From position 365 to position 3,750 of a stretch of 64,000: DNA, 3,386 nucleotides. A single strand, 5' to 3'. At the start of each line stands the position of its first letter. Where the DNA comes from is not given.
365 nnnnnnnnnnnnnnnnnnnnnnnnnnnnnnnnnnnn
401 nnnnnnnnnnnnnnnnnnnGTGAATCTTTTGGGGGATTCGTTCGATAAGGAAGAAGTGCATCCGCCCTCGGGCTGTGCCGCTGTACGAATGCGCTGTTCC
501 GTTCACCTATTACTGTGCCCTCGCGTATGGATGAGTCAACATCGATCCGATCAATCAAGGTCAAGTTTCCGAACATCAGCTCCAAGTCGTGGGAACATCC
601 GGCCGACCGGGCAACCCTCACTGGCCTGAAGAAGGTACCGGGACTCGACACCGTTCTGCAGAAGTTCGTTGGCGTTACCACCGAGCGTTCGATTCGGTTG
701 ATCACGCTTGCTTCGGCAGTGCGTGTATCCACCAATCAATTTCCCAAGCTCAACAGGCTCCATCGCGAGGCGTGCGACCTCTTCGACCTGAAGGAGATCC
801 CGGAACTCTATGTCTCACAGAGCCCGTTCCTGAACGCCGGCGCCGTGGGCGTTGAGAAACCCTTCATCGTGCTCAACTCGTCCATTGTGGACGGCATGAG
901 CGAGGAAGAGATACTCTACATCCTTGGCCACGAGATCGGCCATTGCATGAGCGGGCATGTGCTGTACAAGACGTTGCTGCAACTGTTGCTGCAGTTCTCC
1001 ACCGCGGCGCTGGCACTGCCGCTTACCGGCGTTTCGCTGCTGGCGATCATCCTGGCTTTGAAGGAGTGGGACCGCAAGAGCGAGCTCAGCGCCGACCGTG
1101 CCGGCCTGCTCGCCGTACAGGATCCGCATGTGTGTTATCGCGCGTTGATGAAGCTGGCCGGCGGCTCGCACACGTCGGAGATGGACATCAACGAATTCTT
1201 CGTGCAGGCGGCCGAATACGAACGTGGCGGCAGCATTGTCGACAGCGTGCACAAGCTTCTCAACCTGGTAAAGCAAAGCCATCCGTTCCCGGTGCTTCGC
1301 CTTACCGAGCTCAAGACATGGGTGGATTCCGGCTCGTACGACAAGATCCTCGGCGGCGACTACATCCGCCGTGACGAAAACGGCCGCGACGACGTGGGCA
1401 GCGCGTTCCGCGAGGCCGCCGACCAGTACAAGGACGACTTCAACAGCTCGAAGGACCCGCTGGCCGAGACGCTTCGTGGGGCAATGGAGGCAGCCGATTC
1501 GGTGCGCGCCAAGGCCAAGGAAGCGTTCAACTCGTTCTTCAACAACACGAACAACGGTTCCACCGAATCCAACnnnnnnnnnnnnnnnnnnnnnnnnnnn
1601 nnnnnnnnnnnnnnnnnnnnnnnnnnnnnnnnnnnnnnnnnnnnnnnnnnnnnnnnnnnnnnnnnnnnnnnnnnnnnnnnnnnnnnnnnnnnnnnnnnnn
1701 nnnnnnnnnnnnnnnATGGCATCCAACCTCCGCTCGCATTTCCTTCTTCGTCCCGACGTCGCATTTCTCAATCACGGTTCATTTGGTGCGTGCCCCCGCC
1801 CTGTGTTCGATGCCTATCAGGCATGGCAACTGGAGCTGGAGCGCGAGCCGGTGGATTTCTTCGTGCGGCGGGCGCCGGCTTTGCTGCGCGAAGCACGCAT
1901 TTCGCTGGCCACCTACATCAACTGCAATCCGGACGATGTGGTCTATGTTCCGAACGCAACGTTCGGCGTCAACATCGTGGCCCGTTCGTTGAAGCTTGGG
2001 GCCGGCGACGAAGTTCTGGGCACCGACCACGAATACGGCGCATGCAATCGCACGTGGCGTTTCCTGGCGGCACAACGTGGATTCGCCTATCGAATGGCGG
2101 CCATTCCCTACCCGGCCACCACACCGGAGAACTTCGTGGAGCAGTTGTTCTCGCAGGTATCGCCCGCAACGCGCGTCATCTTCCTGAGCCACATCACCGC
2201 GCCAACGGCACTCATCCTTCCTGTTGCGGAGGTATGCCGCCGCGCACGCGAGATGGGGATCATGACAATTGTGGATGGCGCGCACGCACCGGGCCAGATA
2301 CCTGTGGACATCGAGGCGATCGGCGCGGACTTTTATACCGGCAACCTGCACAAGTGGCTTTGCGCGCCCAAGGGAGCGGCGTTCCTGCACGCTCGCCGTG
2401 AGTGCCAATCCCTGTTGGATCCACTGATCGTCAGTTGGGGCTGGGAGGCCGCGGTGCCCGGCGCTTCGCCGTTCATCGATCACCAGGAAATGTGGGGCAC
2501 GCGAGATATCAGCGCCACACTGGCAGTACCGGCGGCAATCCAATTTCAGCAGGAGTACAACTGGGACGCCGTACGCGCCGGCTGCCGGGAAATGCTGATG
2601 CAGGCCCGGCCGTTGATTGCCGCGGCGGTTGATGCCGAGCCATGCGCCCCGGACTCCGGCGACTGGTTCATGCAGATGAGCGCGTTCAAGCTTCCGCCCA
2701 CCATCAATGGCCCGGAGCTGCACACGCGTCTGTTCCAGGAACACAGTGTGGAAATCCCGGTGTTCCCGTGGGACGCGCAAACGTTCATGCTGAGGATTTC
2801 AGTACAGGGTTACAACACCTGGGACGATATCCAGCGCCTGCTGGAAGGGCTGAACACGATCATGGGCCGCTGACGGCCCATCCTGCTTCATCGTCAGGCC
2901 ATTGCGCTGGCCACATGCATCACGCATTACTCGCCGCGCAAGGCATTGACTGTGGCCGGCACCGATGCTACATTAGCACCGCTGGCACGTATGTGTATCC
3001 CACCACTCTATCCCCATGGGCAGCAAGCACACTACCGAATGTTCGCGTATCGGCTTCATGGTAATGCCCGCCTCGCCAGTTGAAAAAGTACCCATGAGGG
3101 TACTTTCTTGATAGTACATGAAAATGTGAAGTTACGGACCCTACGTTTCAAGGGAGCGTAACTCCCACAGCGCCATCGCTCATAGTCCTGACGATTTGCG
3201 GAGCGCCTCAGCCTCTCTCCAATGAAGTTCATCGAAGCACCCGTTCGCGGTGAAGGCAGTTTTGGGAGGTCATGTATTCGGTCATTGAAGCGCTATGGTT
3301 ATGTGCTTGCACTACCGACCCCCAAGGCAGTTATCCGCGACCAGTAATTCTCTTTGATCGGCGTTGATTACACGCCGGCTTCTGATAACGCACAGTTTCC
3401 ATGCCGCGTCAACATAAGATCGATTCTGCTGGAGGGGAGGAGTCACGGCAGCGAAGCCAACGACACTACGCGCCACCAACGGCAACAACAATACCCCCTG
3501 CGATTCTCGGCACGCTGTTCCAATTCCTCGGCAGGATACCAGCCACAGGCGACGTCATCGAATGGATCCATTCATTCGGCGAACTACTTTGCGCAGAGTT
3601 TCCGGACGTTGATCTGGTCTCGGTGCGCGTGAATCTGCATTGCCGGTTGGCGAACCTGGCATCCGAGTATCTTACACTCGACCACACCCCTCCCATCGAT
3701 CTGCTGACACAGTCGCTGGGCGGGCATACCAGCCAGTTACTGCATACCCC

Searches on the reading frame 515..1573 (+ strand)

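Call 12: search_protein_families(library=pfam, proteins=[window:515-1573:+])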
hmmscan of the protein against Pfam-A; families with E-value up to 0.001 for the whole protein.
window:515-1573:+ (353 aa): 2 families
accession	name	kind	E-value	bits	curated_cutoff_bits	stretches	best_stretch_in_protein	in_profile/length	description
PF01435.24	Peptidase_M48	-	1.9e-24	86.9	20.3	1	75-269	3-185/186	Peptidase family M48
PF05569.17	Peptidase_M56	-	1.4e-06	28.2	31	1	110-159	170-219/296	BlaR1 peptidase M56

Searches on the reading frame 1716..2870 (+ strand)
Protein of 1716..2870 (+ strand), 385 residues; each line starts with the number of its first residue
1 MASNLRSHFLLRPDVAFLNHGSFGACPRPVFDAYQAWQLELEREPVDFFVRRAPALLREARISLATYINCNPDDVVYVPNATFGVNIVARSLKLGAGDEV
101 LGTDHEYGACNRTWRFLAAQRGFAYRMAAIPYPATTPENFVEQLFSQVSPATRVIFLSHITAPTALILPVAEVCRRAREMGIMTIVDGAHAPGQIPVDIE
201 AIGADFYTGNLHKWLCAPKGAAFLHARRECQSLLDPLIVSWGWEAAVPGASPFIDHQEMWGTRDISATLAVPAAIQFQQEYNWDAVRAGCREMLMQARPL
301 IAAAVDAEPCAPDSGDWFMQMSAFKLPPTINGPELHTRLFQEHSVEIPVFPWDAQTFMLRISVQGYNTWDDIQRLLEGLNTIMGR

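Call 11: find_related_loci(query=window:1716-2870:+, collection=genome_contigs, flank=6000)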
Query window:1716-2870:+ (385 aa) in genome_contigs; peptide patterns used: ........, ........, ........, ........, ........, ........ (x = any residue, [..] = any of these).
599 stretches matched a pattern (row limit reached: there are more); 588 encode a relative of the query (tblastn E <= 1e-3); the best 80 are kept; 80 distinct loci.
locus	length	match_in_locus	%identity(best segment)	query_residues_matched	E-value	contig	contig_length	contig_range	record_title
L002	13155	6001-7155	64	1-385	1e-171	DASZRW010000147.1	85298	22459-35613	MAG TPA_asm: Candidatus Kapaibacterium sp. isolate SMAG_U6034 k141_752771, whole genome shotgun sequence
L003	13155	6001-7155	64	1-385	1e-169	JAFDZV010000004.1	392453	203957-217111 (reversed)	MAG: Bacteroidetes bacterium isolate SZAS-92 BACT-TMP-15__4__length-392453, whole genome shotgun sequence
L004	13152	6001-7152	64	1-385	2e-168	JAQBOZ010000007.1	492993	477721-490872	MAG: Chlorobiota bacterium isolate RYN_334 scaffold_6775954, whole genome shotgun sequence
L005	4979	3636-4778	64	3-384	3e-169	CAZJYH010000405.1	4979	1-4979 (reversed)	MAG TPA_asm: uncultured Alphaproteobacteria bacterium isolate SRP342105_co1_110 genome assembly, contig: NODE_24327_leng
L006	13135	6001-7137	62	3-382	3e-164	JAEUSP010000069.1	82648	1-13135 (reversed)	MAG: Chlorobiota bacterium isolate new MAG-306 k141_4183220, whole genome shotgun sequence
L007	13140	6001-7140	58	2-383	2e-147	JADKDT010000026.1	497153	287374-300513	MAG: Candidatus Brachythrix odensensis isolate OdNW_BATAC.48 tig00896810-10-4986080, whole genome shotgun sequence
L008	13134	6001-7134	56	5-383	1e-145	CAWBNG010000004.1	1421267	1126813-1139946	MAG: uncultured Chloroflexia bacterium isolate MFD02416.bin.1.275 genome assembly, contig: contig_24719, whole genome sh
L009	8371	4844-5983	57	2-383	8e-146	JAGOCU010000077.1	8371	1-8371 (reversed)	MAG: Thermoflexales bacterium isolate Go_SlAct_bin_491 Go_SlAct_45665_length_8371_cov_21.076419, whole genome shotgun se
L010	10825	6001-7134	60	8-383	3e-144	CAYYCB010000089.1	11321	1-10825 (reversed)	MAG TPA_asm: uncultured Ktedonobacterales bacterium isolate SRP272529_co2_235 genome assembly, contig: NODE_10455_length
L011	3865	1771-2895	57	3-379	1e-146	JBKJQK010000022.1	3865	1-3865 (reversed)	MAG: Anaerolineae bacterium isolate ant_bin.496 S1Ck117_3603101_flag_0_multi_9.0000_len_3865, whole genome shotgun seque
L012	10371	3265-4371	57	8-380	9e-141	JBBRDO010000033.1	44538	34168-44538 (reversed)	MAG: Chloroflexia bacterium isolate Co_metawrap_2454 Cmw_2454_k141_12946314_length_44538_cov_30.9946, whole genome shotg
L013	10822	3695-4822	55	3-380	2e-140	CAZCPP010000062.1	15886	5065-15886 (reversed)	MAG TPA_asm: uncultured Anaerolineaceae bacterium isolate binchicken_co97_16 genome assembly, contig: NODE_14883_length_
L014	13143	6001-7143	55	3-383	2e-139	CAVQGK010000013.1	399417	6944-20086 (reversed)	MAG: uncultured Chloroflexia bacterium isolate MFD05502.bin.2.92 genome assembly, contig: contig_62080, whole genome sho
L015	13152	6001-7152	55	2-384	3e-138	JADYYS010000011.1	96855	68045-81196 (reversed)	MAG: Ardenticatenales bacterium isolate SJ541 c_000000224234, whole genome shotgun sequence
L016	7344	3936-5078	57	4-383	3e-138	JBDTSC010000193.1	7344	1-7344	MAG: Ardenticatenales bacterium isolate cluster3_bin.261 NODE_51198_length_7344_cov_13.579092, whole genome shotgun sequ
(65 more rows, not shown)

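Call 12: search_protein_families(library=pfam, proteins=[window:1716-2870:+])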
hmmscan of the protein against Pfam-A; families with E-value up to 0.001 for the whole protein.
window:1716-2870:+ (385 aa): 2 families
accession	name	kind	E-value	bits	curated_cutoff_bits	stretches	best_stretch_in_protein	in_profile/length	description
PF00266.25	Aminotran_5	-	6.7e-30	104.7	21.5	1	50-375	38-371/371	Aminotransferase class-V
PF01053.26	Cys_Met_Meta_PP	-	5.8e-07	28.8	27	1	94-208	88-193/381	Cys/Met metabolism PLP-dependent enzyme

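Call 56: search_protein_families(library=ncbifam, proteins=[window:1716-2870:+], max_evalue=0.01)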
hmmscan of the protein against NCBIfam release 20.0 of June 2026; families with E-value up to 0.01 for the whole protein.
window:1716-2870:+ (385 aa): 31 families (the best 25 are shown)
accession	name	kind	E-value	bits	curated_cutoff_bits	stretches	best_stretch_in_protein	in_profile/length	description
TIGR01979.1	sufS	subfamily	1.3e-28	100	475.1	1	51-295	58-305/403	SufS family cysteine desulfurase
NF051467.1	peri_mod_PvdN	equivalog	4.7e-21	74.9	650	1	4-241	42-292/425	pyoverdine-tailoring periplasmic protein PvdN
NF006791.0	PRK09295.1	equivalog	5e-20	72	661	1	56-232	68-244/406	cysteine desulfurase SufS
NF040779.1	Sec_lyase_SclA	exception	6e-20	71.5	525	1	56-292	44-278/378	selenocysteine lyase SclA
TIGR01977.1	am_tr_V_EF2568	hypoth_equivalog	5.8e-19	68.3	377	1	54-277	43-262/376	cysteine desulfurase family protein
NF041166.1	f2_encap_cargo1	exception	1.1e-18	67.7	800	1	52-230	286-464/623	family 2A encapsulin nanocompartment cargo protein cysteine desulfurase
TIGR04343.1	egtE_PLP_lyase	equivalog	7.1e-18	64.5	400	1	24-303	20-289/370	ergothioneine biosynthesis PLP-dependent enzyme EgtE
TIGR01976.1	am_tr_V_VC1184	hypoth_equivalog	2.2e-16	60.2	352.35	1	50-234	56-239/401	cysteine desulfurase-like protein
NF008126.0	PRK10874.1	equivalog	2.5e-15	56.5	607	1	57-292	65-303/401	cysteine desulfurase CsdA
TIGR03392.1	FeS_syn_CsdA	equivalog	4.2e-15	55.8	493.6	1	57-286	62-294/398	cysteine desulfurase CsdA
TIGR03402.1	FeS_nifS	equivalog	3.1e-11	42.7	530.75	1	51-231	38-215/379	cysteine desulfurase NifS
TIGR03235.1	DNA_S_dndA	equivalog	1.3e-09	37.8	480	1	52-244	39-232/353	cysteine desulfurase DndA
NF046070.1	PyrdoxPyrvTramin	equivalog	2.3e-08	33.3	600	1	68-225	51-204/369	pyridoxamine--pyruvate transaminase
TIGR03403.1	nifS_epsilon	equivalog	2.6e-08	33.1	587.7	1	63-231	50-219/382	NifS family cysteine desulfurase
NF010611.0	PRK14012.1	equivalog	5.9e-08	32.1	548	1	53-243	49-237/406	IscS subfamily cysteine desulfurase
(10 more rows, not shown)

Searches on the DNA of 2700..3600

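Call 5: search_rna_families(source=window, start=2700, end=3600, threshold=evalue, max_evalue=10, show_alignments=3)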
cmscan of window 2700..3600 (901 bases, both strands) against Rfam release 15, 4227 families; matches with E-value up to 10: 5.
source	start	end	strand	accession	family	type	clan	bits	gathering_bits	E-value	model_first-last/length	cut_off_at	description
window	3086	3155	+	RF03149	RAGATH-12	Gene; sRNA;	-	18.5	75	0.51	1-78/78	no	RAGATH-12 RNA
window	3274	3291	+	RF01330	CRISPR-DR16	Gene; CRISPR;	-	16.4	35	1.4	1-37/37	no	CRISPR RNA direct repeat element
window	3356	3421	+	RF01194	sn2903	Gene; snRNA; snoRNA; CD-box;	CL00066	15.9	50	1.7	1-91/91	no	Small nucleolar RNA sn2903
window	3359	3406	+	RF01302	snoU36a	Gene; snRNA; snoRNA; CD-box;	CL00051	14.9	45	9.4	1-90/90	no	SnoRNA U36a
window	3341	3387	+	RF02288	TtnuCD11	Gene; snRNA; snoRNA; CD-box;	-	13.4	70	3.3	30-74/74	no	Tetrahymena snoRNA TtnuCD11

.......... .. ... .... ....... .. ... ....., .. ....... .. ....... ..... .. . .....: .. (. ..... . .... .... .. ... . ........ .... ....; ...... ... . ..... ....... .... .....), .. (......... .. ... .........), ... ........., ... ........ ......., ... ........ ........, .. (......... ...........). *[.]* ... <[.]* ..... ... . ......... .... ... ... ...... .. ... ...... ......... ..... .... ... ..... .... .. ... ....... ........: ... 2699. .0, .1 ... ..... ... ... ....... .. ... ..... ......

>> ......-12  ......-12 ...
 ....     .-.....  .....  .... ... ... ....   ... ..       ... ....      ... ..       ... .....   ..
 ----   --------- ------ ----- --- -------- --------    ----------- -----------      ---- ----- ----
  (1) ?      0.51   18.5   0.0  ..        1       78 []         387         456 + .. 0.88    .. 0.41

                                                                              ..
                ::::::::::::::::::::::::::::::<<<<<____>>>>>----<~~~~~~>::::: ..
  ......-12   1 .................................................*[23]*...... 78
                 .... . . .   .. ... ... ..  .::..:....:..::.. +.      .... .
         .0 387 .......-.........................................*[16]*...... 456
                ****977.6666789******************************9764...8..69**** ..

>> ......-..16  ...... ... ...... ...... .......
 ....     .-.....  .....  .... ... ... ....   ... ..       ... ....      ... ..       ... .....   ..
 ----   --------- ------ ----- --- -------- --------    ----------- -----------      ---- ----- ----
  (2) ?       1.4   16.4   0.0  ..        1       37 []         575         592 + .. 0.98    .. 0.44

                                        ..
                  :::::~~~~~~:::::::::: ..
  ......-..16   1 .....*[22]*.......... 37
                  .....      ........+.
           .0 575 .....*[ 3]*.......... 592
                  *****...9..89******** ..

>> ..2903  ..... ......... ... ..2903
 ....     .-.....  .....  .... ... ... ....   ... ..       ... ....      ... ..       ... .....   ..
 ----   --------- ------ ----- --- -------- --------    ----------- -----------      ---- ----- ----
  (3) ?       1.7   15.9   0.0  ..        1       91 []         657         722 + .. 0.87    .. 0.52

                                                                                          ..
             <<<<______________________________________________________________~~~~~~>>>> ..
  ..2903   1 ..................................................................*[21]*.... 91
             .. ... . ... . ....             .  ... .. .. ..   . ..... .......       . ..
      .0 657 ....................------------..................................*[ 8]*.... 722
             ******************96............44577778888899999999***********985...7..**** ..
